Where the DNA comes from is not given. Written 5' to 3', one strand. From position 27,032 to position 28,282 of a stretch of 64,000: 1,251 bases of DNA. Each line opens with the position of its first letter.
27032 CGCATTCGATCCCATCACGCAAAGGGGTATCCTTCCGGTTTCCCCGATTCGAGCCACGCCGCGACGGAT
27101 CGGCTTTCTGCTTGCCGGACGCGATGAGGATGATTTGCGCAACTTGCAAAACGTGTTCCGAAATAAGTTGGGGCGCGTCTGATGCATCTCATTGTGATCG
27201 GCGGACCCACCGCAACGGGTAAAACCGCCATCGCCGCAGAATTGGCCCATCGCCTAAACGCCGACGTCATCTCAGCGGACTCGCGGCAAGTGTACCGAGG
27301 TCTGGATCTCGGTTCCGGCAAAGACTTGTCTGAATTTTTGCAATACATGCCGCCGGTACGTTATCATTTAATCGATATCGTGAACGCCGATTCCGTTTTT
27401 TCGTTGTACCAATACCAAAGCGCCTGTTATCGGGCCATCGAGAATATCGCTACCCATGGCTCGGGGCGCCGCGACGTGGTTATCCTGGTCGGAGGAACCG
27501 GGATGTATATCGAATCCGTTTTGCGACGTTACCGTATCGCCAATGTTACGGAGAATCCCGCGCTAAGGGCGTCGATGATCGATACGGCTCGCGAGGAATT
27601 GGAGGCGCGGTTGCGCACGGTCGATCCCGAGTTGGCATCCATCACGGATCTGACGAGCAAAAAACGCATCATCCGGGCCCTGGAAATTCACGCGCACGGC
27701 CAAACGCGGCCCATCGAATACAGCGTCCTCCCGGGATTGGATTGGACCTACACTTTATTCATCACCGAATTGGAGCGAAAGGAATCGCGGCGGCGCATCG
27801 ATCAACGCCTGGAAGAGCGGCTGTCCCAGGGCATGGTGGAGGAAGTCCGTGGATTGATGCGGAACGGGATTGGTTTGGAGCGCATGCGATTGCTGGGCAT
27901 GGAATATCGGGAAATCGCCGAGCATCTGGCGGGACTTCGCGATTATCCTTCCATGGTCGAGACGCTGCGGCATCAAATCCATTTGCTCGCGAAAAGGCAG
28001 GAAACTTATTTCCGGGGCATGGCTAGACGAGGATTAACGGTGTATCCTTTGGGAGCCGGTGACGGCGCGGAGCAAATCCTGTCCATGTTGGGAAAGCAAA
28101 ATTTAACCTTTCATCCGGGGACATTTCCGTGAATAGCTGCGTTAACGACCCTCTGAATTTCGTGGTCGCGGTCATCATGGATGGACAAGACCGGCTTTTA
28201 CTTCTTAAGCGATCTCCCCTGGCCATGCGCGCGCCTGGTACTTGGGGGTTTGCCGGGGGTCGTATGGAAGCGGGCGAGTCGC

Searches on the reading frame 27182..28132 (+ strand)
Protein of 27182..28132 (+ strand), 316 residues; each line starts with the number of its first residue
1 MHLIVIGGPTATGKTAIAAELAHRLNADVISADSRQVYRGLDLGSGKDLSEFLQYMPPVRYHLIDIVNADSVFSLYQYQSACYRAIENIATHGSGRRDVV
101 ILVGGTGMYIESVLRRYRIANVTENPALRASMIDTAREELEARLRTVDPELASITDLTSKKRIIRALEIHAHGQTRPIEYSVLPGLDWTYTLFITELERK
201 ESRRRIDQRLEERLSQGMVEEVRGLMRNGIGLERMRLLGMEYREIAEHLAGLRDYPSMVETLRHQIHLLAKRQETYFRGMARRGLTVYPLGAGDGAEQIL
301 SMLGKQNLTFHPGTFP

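Call 29: search_protein_families(library=pfam, proteins=[window:27182-28132:+], max_evalue=0.001)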
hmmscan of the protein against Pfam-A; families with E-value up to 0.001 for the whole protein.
window:27182-28132:+ (316 aa): 5 families
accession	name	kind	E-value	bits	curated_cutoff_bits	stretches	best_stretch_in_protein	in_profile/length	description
PF01715.23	IPPT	-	9.3e-49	166.7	23.6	1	36-279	1-242/243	IPP transferase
PF01745.22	IPT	-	3.7e-09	36.8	20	1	1-106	1-99/233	Isopentenyl transferase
PF13671.12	AAA_33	-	0.0002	22.1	27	0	3-47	1-46/143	AAA domain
PF02224.24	Cytidylate_kin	-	0.00028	21.1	26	1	4-77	1-58/211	Cytidylate kinase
PF13191.12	AAA_16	-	0.0008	20.4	32.6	0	3-86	26-102/167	AAA ATPase domain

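Call 65: find_encoding_contigs(protein=window:27182-28132:+, flank=3000, max_places=3)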
Protein window:27182-28132:+ (316 aa): 1 contig read that carries it; 1 place shown.
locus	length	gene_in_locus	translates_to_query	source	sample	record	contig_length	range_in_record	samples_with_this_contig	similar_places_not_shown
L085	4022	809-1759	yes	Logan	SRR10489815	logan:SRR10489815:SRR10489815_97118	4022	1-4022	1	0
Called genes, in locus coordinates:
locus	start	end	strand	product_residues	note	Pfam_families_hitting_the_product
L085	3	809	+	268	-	?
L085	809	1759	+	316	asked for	PF01745:IPT, PF01715:IPPT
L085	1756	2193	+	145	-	PF00293:NUDIX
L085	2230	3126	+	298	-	-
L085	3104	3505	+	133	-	-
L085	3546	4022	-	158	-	?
